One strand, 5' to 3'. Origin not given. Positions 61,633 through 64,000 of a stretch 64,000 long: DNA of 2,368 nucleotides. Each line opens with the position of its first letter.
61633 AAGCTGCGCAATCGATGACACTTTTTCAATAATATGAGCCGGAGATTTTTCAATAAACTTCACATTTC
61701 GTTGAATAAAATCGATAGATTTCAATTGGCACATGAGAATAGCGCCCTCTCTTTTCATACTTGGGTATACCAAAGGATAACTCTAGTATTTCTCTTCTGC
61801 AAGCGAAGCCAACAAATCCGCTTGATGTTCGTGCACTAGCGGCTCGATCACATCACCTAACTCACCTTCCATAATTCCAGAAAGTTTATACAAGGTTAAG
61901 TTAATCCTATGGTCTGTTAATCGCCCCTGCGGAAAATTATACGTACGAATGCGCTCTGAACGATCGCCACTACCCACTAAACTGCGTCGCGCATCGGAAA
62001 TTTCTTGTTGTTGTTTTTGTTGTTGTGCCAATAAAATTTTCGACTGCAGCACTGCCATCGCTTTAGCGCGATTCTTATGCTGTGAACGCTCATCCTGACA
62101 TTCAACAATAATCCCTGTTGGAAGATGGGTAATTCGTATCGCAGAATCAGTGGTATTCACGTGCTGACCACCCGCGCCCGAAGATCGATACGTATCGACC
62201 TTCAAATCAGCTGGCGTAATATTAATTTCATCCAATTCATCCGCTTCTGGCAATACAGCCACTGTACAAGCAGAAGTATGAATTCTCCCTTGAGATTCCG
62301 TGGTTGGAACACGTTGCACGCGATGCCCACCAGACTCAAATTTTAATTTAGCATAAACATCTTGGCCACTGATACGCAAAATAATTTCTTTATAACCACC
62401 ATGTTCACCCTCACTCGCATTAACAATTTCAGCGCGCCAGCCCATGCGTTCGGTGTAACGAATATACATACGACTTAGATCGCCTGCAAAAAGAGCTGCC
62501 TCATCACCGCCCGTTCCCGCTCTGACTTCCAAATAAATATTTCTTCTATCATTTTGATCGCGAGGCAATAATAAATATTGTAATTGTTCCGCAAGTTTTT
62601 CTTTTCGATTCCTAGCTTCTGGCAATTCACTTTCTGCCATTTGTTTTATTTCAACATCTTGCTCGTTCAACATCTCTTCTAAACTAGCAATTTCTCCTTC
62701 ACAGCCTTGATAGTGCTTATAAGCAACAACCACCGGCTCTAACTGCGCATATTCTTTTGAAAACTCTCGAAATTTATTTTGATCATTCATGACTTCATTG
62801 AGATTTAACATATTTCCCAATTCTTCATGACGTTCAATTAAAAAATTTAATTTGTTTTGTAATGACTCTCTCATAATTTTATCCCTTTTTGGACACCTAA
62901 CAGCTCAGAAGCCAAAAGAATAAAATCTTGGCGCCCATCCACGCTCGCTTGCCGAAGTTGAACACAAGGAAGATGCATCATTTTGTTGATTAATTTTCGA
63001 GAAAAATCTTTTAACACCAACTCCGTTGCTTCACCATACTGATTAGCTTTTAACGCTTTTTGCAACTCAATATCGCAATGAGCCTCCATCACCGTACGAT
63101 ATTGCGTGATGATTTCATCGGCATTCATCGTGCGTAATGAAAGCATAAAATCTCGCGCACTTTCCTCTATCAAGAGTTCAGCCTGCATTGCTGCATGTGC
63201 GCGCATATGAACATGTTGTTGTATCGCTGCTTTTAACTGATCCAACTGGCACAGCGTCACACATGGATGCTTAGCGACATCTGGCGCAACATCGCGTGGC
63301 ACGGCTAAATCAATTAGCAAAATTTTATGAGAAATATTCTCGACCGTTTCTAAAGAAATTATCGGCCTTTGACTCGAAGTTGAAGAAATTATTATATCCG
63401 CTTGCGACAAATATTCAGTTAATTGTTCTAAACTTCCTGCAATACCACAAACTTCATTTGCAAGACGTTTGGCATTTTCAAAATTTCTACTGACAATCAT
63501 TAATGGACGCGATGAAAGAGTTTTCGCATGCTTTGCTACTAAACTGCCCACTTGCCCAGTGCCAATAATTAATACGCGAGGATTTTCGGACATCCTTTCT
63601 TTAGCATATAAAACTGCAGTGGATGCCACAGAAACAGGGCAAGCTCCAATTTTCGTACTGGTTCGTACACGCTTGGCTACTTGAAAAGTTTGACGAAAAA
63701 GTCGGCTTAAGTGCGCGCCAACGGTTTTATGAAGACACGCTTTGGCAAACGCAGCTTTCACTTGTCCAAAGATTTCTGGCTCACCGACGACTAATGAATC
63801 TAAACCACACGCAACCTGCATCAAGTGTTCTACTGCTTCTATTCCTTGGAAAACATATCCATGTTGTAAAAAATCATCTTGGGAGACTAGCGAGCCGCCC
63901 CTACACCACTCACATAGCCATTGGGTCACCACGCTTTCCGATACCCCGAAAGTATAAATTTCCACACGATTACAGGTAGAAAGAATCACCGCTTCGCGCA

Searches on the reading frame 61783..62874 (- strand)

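Call 8: search_protein_families(library=ncbifam, proteins=[window:61783-62874:-])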
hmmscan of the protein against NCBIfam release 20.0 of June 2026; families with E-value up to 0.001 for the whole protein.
window:61783-62874:- (363 aa): 5 families
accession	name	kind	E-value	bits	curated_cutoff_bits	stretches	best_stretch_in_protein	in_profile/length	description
TIGR00019.1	prfA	equivalog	3.8e-162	539.3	423.25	1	1-360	2-360/361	peptide chain release factor 1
NF001859.2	PRK00591.1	equivalog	1.9e-160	533.6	400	1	10-354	2-346/347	peptide chain release factor 1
TIGR00020.2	prfB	exception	4.1e-85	285.9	370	1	13-344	21-349/353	peptide chain release factor 2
TIGR03072.1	release_prfH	equivalog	6.4e-28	97.6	166.65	1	113-312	1-195/200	peptide chain release factor H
NF006718.0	PRK09256.1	equivalog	7.7e-12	45.1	100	1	216-248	9-41/140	alternative ribosome rescue aminoacyl-tRNA hydrolase ArfB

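Call 9: search_protein_families(library=pfam, proteins=[window:61783-62874:-])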
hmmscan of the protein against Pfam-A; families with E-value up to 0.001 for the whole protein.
window:61783-62874:- (363 aa): 2 families
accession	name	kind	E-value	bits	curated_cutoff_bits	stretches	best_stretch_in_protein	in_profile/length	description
PF03462.23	PCRF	-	1.7e-73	247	24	1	14-205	3-194/194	PCRF domain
PF00472.26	RF-1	-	5.2e-44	149.3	35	1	216-323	4-116/116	RF-1 domain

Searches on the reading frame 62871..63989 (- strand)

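Call 8: search_protein_families(library=ncbifam, proteins=[window:62871-63989:-])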
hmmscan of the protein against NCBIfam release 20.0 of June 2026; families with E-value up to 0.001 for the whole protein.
window:62871-63989:- (372 aa): 13 families
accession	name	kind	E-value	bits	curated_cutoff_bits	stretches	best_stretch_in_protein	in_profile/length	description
TIGR01035.1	hemA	equivalog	1.1e-96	324.3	209.55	1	1-355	43-403/416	glutamyl-tRNA reductase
NF000744.0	PRK00045.1-3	equivalog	1.6e-79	267.9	429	1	1-351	45-408/447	glutamyl-tRNA reductase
NF010548.0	PRK13940.1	equivalog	3.6e-58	197.4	469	1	2-366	46-410/414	glutamyl-tRNA reductase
NF000750.0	PRK00045.3-4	equivalog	7.3e-54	183.4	289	1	2-362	44-408/439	glutamyl-tRNA reductase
NF000752.0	PRK00045.4-2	equivalog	3.8e-40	138.3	381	1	2-364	49-396/412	glutamyl-tRNA reductase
NF001909.0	PRK00676.1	equivalog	1.9e-25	89.6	478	1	2-282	47-313/338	glutamyl-tRNA reductase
NF000751.1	PRK00045.4-1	equivalog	5.1e-20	71.9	478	1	2-309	49-341/426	glutamyl-tRNA reductase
NF006162.0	PRK08306.1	equivalog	4.1e-08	32.9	261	1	138-229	156-243/297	dipicolinate synthase subunit DpsA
NF001319.0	PRK00258.3-3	equivalog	8.5e-07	28.3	252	1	131-205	117-193/279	shikimate dehydrogenase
NF004793.0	PRK06141.1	equivalog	9.3e-07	28.1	322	1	136-221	125-214/314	bifunctional Delta(1)-pyrroline-2-carboxylate/Delta(1)-piperideine-2-carboxylate reductase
TIGR02853.1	spore_dpaA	equivalog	9.7e-06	25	319.65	1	137-230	152-241/287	dipicolinic acid synthetase subunit A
NF001310.0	PRK00258.1-2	equivalog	0.00052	19.2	221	0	133-208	118-198/279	shikimate dehydrogenase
NF007043.0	PRK09496.3-6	equivalog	0.00087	18.2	384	0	133-183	228-277/445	Trk system potassium transporter TrkA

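Call 9: search_protein_families(library=pfam, proteins=[window:62871-63989:-])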
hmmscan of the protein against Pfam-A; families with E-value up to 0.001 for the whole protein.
window:62871-63989:- (372 aa): 6 families
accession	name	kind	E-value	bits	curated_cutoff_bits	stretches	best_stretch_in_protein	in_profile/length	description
PF05201.20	GlutR_N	-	2e-37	128.7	27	1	1-112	40-151/151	Glutamyl-tRNAGlu reductase, N-terminal domain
PF01488.26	Shikimate_DH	-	4.7e-29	101.7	24.3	1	135-254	11-137/138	Shikimate / quinate 5-dehydrogenase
PF00745.25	GlutR_dimer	-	3.6e-17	62.9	22.9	1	269-364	1-97/99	Glutamyl-tRNAGlu reductase, dimerisation domain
PF02826.25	2-Hacid_dh_C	-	2e-05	24.5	25.1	1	134-228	34-126/178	D-isomer specific 2-hydroxyacid dehydrogenase, NAD binding domain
PF01262.27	AlaDh_PNT_C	-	0.00039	20.3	23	1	135-231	27-131/214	Alanine dehydrogenase/PNT, C-terminal domain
PF03807.23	F420_oxidored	-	0.0005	21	21.6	0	139-230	2-93/94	NADP oxidoreductase coenzyme F420-dependent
